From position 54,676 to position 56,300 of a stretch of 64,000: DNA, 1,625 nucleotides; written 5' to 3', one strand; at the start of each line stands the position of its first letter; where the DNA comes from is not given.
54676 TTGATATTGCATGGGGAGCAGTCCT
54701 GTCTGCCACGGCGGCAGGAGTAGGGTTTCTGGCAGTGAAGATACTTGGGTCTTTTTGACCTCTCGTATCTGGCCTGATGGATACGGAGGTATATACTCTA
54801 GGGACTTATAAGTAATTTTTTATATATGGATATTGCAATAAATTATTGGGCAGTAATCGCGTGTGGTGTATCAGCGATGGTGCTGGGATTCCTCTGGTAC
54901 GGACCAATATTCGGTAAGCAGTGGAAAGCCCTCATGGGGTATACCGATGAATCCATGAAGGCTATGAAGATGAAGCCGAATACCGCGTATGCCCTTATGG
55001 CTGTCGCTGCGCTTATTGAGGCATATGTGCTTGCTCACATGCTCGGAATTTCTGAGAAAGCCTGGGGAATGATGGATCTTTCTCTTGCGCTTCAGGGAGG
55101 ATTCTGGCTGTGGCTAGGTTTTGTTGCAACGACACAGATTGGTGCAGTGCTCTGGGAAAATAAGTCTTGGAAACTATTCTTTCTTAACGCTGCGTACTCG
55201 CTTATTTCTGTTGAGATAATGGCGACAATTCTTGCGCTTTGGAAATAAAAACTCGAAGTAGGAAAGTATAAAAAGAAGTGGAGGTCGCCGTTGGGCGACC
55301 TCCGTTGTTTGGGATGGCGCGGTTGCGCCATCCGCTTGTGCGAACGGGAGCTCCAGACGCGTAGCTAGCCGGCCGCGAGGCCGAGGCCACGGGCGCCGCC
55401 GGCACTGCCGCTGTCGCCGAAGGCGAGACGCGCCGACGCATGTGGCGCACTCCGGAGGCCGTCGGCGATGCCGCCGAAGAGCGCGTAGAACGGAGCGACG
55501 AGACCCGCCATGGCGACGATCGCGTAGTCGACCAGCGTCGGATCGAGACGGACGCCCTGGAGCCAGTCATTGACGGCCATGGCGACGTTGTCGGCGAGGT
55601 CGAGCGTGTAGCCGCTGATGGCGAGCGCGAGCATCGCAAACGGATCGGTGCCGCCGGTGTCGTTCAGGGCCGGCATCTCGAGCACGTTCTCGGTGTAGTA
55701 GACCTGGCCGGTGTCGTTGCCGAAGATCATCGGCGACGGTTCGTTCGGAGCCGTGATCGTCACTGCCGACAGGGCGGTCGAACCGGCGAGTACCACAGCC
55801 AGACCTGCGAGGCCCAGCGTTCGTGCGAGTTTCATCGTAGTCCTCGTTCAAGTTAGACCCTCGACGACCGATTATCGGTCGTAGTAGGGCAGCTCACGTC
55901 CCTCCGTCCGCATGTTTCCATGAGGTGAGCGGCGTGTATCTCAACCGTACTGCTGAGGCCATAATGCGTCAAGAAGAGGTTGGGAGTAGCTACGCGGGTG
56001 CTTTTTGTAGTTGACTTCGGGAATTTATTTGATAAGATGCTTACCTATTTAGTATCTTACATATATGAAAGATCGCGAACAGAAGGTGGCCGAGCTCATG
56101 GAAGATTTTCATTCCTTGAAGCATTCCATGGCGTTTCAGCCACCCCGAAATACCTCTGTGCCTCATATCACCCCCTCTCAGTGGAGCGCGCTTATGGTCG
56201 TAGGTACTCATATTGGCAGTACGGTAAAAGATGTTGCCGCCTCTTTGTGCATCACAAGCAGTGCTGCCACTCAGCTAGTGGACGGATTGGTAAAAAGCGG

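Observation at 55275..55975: High-GC single-gene islet encoding a secreted protein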

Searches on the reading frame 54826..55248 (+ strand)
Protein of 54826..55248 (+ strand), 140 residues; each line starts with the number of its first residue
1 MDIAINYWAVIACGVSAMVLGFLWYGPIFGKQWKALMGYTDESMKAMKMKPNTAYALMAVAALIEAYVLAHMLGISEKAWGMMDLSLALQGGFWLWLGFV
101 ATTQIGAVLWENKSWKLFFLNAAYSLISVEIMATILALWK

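Call 17: search_protein_families(library=pfam, proteins=[window:54826-55248:+], max_evalue=0.001)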
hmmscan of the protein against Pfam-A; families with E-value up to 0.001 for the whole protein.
window:54826-55248:+ (140 aa): 1 family
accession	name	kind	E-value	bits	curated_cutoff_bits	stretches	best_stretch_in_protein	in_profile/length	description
PF08570.15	DUF1761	-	2.8e-26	92.6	31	1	8-136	1-122/123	Protein of unknown function (DUF1761)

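Call 18: find_related_loci(query=window:54826-55248:+, collection=genome_contigs, flank=6000)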
Query window:54826-55248:+ (140 aa) in genome_contigs; peptide patterns used: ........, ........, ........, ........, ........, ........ (x = any residue, [..] = any of these).
65 stretches matched a pattern; 17 encode a relative of the query (tblastn E <= 1e-3); 17 distinct loci.
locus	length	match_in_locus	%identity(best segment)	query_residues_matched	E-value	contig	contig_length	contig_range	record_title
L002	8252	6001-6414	49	3-139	7e-37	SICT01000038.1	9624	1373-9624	MAG: Candidatus Uhrbacteria bacterium isolate Baikal-deep-G212 BACOMB-C34095, whole genome shotgun sequence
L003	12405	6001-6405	47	3-136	4e-35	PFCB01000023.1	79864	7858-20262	MAG: Candidatus Magasanikbacteria bacterium CG10_big_fil_rev_8_21_14_0_10_47_10 CG10_8_21_14_0.10_scaffold_144_c, whole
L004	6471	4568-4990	46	2-140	6e-35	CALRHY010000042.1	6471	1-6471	MAG: Candidatus Uhrbacteria bacterium RIFOXYB12_FULL_58_10 isolate MaH-04nov19-253 genome assembly, contig: MaH-04nov19-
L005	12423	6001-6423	48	1-140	2e-34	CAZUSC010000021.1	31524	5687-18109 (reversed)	MAG TPA_asm: uncultured Candidatus Saccharibacteria bacterium isolate binchicken_co203_424 genome assembly, contig: k141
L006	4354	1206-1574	51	10-136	5e-34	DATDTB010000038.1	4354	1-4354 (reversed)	MAG TPA_asm: archaeon isolate SMAG_U8019 k141_1084218, whole genome shotgun sequence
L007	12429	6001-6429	43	1-137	5e-34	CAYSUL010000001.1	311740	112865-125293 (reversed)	MAG TPA_asm: uncultured Candidatus Saccharibacteria bacterium isolate SRP302447_co1_302 genome assembly, contig: NODE_93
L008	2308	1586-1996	44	1-140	6e-34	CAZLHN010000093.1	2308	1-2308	MAG TPA_asm: uncultured Candidatus Saccharibacteria bacterium isolate binchicken_co54_336 genome assembly, contig: NODE_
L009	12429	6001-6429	42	1-137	1e-33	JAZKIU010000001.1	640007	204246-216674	MAG: Patescibacteria group bacterium isolate ADI_DC_SW_02_SPN_11032020-bin061_1 DCSW02SPN_B061_1_000000000001, whole gen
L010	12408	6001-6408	45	1-140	3e-33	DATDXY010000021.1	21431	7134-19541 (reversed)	MAG TPA_asm: Candidatus Paceibacterota bacterium isolate SMAG_U8151 k141_1062717, whole genome shotgun sequence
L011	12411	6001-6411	45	3-140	9e-29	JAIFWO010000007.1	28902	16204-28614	MAG: Candidatus Parcubacteria bacterium isolate viral-cat_51_11 PAFVLPS_2018_scaffold_7430, whole genome shotgun sequenc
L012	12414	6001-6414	42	1-140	7e-29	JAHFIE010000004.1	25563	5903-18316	MAG: Candidatus Magasanikiibacteriota bacterium isolate nzgw355 NODE_1112_length_25564_cov_3.020045, whole genome shotgu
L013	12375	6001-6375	46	22-140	9e-29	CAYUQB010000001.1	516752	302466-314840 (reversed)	MAG TPA_asm: uncultured Candidatus Saccharibacteria bacterium isolate binchicken_co110_140 genome assembly, contig: NODE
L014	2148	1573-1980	45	2-139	2e-28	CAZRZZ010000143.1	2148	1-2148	MAG TPA_asm: uncultured Methanosarcinales archaeon isolate binchicken_co21_487 genome assembly, contig: NODE_118392_leng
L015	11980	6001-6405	42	5-140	3e-28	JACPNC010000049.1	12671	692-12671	MAG: Candidatus Woesearchaeota archaeon isolate NC_groundwater_565_Ag_S-0.1um_37_7 S35_SO-1_scaffold_213471, whole genom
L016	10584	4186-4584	42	6-140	1e-24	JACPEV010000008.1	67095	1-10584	MAG: Candidatus Curtissbacteria bacterium isolate NC_groundwater_344_Ag_B-0.1um_41_20 GD18-4_B1_scaffold_362581, whole g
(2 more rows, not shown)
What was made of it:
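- Tried and rejected: The DUF1761 scan of genome contigs gave a best hit of 49% identity (call 18).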

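Call 25: find_encoding_contigs(protein=window:54826-55248:+, flank=4000, max_places=10)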
Protein window:54826-55248:+ (140 aa): 4 contigs read that carry it; 3 places shown.
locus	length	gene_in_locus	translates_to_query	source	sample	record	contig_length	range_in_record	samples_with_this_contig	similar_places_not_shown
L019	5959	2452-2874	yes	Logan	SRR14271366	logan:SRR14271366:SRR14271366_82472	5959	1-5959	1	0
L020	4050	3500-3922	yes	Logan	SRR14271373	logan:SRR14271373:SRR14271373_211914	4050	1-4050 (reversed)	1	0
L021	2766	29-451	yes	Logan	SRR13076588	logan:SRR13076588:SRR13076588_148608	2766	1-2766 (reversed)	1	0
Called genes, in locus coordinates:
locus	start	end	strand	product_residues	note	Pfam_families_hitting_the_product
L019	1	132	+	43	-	?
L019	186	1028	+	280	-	PF01435:Peptidase_M48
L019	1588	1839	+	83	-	-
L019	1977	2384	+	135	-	PF09945:DUF2177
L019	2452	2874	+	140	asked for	PF08570:DUF1761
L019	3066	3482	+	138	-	-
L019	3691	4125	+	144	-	PF01047:MarR, PF12802:MarR_2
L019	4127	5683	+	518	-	PF25917:BSH_RND (faint), PF25989:YknX_C (weak)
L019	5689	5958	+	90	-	?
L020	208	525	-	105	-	-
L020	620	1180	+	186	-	PF04011:LemA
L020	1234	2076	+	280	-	PF01435:Peptidase_M48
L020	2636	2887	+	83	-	-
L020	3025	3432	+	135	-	PF09945:DUF2177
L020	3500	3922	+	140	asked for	PF08570:DUF1761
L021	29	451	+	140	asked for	PF08570:DUF1761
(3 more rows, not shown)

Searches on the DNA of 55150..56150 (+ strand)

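Call 14: search_dna_similar(query=window:55250-56000:+, collection=plasmids, mode=distant)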
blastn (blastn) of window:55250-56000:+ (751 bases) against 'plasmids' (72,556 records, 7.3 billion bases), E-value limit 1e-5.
No match.

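Call 73: search_rna_families(source=window, start=55150, end=56150, threshold=evalue, max_evalue=1)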
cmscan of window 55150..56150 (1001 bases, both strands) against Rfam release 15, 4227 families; matches with E-value up to 1: 0.
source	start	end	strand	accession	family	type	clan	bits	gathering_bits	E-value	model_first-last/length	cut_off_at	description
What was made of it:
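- Tried and rejected: Rfam at E ≤ 1 over 55150-56150 (call 73).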

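Call 82: search_dna_similar(query=window:55250-56010:+, collection=phages, mode=distant)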
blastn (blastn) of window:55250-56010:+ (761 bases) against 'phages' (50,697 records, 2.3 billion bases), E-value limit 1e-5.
No match.

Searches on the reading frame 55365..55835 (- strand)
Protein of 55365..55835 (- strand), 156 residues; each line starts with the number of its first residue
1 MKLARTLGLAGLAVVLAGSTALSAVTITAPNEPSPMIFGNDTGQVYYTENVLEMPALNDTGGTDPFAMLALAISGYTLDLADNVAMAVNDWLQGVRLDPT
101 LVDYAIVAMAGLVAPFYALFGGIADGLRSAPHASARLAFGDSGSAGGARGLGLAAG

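Call 9: search_protein_families(library=pfam, proteins=[window:55365-55835:-], max_evalue=10)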
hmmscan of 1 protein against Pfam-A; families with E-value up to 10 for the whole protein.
window:55365-55835:- (156 aa): 1 family
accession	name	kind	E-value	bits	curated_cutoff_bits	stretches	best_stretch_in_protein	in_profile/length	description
PF02238.20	COX7a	-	1.2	10.1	22.1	1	91-120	19-48/53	Cytochrome c oxidase subunit VII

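Call 10: search_protein_families(library=ncbifam, proteins=[window:55365-55835:-], max_evalue=10)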
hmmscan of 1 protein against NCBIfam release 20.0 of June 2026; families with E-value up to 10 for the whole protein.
window:55365-55835:- (156 aa): 0 families

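Call 11: find_homologous_proteins(query=window:55365-55835:-, max_evalue=0.01)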
Query window:55365-55835:- (156 aa): 1 proteins with E <= 0.01 among 3403 candidates.
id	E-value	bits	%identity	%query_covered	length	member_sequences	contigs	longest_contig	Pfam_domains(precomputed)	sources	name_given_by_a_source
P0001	9.7e-92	323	100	100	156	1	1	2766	-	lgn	-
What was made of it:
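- Tried and rejected: The 5.8-billion-cluster search returned only the protein itself (call 11).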

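Call 13: find_encoding_contigs(protein=P0001, flank=10000)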
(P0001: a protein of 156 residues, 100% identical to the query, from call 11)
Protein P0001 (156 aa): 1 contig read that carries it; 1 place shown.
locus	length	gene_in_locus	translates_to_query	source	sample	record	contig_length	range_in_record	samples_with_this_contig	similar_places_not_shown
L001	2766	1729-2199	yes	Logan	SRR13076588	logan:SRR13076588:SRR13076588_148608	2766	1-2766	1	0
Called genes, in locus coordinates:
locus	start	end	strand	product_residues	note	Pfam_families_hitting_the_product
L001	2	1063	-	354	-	?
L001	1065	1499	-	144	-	PF01047:MarR, PF12802:MarR_2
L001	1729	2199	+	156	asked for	-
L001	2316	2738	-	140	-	PF08570:DUF1761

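Call 19: search_protein_representatives(protein=window:55365-55835:-)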
Query: 156 residues. Proteins with E-value up to 0.001 (for the whole library): 3; up to 1e-10: 1; up to 1e-30: 1. The best 3 are listed.
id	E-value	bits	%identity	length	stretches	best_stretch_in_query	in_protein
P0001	3.1e-92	322.6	100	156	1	1-156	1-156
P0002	4.6e-10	56.0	40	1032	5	26-94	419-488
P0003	4.7e-08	49.4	48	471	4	50-99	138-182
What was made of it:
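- On Horizontally acquired islet (phylogenetic definition): There are no informative homologues (calls 11, 19).
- Only the protein itself appears in the 5.8-billion-cluster search, and two weak repeat-protein matches appear among 1.84 billion representatives (calls 11, 19).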

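Call 34: find_encoding_contigs(protein=P0003, flank=5000, max_places=3)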
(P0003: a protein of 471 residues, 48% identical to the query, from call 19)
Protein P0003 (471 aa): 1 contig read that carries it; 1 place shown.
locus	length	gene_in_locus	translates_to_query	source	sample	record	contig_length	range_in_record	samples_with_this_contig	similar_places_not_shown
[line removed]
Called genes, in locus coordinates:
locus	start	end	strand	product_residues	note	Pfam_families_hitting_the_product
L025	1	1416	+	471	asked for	?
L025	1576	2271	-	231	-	?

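Call 35: find_encoding_contigs(protein=P0002, flank=5000, max_places=3)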
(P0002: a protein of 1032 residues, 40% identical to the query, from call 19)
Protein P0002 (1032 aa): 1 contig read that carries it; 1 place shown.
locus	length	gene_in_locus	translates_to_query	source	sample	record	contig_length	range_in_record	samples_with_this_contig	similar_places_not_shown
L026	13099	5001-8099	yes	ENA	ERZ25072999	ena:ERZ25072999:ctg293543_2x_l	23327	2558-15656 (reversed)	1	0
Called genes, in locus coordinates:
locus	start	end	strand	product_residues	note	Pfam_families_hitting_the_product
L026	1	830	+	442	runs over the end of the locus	PF00266:Aminotran_5 (weak), PF01212:Beta_elim_lyase (weak), PF00155:Aminotran_1_2, PF00282:Pyridoxal_deC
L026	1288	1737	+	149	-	PF00005:ABC_tran (weak)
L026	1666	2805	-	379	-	PF04955:HupE_UreJ (weak), PF13795:HupE_UreJ_2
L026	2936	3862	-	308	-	PF13483:Lactamase_B_3, PF12706:Lactamase_B_2 (faint)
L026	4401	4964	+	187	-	PF20033:DUF6438 (faint)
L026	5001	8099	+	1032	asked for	PF18998:Flg_new_2, PF26637:DUF8210 (faint), PF14605:Nup35_RRM_2 (faint)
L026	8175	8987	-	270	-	PF00528:BPD_transp_1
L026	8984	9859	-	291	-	PF00528:BPD_transp_1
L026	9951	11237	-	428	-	PF01547:SBP_bac_1, PF13416:SBP_bac_8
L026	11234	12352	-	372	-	PF00005:ABC_tran, PF02463:SMC_N (faint), PF13304:AAA_21 (weak), PF08402:TOBE_2 (weak)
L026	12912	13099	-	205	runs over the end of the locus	PF00563:EAL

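Call 36: search_protein_families(library=pfam, proteins=[P0002, P0003], max_evalue=0.01)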
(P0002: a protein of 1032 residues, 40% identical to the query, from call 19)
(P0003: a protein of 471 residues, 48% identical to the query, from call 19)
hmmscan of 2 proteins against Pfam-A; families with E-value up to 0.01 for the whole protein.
P0002 (1032 aa): 9 families
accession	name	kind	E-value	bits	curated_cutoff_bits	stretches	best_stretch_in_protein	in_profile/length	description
PF18998.6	Flg_new_2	-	1.2e-10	41.7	23.6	1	365-419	14-72/73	Divergent InlB B-repeat domain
PF14605.12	Nup35_RRM_2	-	1.8e-05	25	27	0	466-484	5-23/53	Nup53/35/40-type RNA recognition motif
PF03533.19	SPO11_like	-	9.2e-05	22.9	24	0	445-455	16-26/43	SPO11 homologue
PF00413.30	Peptidase_M10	-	0.00027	21.3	24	1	107-129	104-126/159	Matrixin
PF21553.2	Formyl_trans_C_2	-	0.00049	20.1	27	0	998-1015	27-44/58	Methionyl-tRNA formyltransferase, C-terminal domain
PF00497.25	SBP_bac_3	-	0.0019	18.4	26.4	0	467-483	21-37/132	Bacterial extracellular solute-binding proteins, family 3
PF16313.11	DUF4953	-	0.0027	17.4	24.2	1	112-134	14-36/316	Met-zincin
PF14220.11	DUF4329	-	0.0055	17.1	28.6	0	535-573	8-46/116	Domain of unknown function (DUF4329)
PF22592.2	FCaBP_EF-hand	-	0.0058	17.3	27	0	444-465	13-34/93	FCaBP EF-hand domain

P0003 (471 aa): 3 families
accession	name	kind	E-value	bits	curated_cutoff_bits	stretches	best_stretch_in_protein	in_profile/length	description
PF14605.12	Nup35_RRM_2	-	4.7e-05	23.6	27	0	33-52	4-23/53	Nup53/35/40-type RNA recognition motif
PF12080.14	GldM_4th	-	0.00073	20.6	24.6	0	381-416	26-61/114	GldM C-terminal domain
PF00497.25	SBP_bac_3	-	0.0059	16.8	26.4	0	35-57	21-42/132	Bacterial extracellular solute-binding proteins, family 3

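Call 37: predict_structure(protein=window:55365-55835:-)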
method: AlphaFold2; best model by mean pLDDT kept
length: 156 residues; sequences in the alignment: 1
mean_pLDDT: 42.6   pTM: 0.25
mean pLDDT of the five models: 42.6, 41.8, 41.3, 40.7, 39.0
residues with pLDDT >= 90: 0; 70-90: 0; 50-70: 31; < 50: 125
segments of 3 or more residues with pLDDT < 50: 1-6, 21-40, 43-84, 100-105, 109-111, 113-118, 120-156
pLDDT, mean of each block of 10 residues (from residue 1): 45 54 42 39 40 32 39 45 51 51 48 48 42 29 36 39
secondary structure, 60 per line:
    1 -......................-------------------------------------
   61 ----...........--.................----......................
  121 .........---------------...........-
elements in order: H2-23 H65-75 H78-94 H99-129 H145-155
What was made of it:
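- The structure prediction of the protein is uninformative (pLDDT 42.6, call 37).
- Tried and rejected: The single-sequence AlphaFold model of the protein was unusable (pLDDT 42.6, call 37), so no fold search was run on it.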

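Call 54: find_related_loci(query=window:55365-55835:-, collection=viral_contigs, flank=5000)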
Query window:55365-55835:- (156 aa) in viral_contigs; peptide patterns used: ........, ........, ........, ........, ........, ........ (x = any residue, [..] = any of these).
19 stretches matched a pattern, but none encodes a relative of the query by tblastn (E <= 1e-3).

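Call 75: search_protein_families(library=padloc, proteins=[window:55365-55835:-], max_evalue=0.1)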
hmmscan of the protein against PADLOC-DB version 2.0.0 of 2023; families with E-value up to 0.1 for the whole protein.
window:55365-55835:- (156 aa): 0 families

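Call 76: search_protein_families(library=phrogs, proteins=[window:55365-55835:-], max_evalue=0.1)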
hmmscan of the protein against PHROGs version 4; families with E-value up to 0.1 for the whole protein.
window:55365-55835:- (156 aa): 0 families
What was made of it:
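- Its product is an Arg/Asp/Glu/His/Val-rich sequence with no family match (calls 75, 76).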

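Call 77: search_solved_structures(query=window:55365-55835:-, max_evalue=1)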
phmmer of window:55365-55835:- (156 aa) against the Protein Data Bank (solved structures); distinct sequences matched with E-value up to 1: 3.
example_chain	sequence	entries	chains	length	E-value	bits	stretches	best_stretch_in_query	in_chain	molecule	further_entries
2czg_A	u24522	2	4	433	0.24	14.7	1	72-154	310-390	phosphoribosylglycinamide formyl transferase | 433aa long hypothetical phosphoribosylglycinamide formyl transferase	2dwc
8bvb_A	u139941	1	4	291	0.96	12.7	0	65-92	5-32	Aldo_ket_red domain-containing protein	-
7b0e_A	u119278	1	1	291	0.96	12.7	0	65-92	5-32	SmbA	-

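Call 78: search_dna_similar(query=window:55365-55835:-, collection=plasmids, mode=protein, max_evalue=0.01)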
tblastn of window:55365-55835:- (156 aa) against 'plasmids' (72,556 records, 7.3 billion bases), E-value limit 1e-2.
No match.
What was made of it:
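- Tried and rejected: Plasmid blastn and tblastn, and phage blastn (calls 14, 78, 82).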
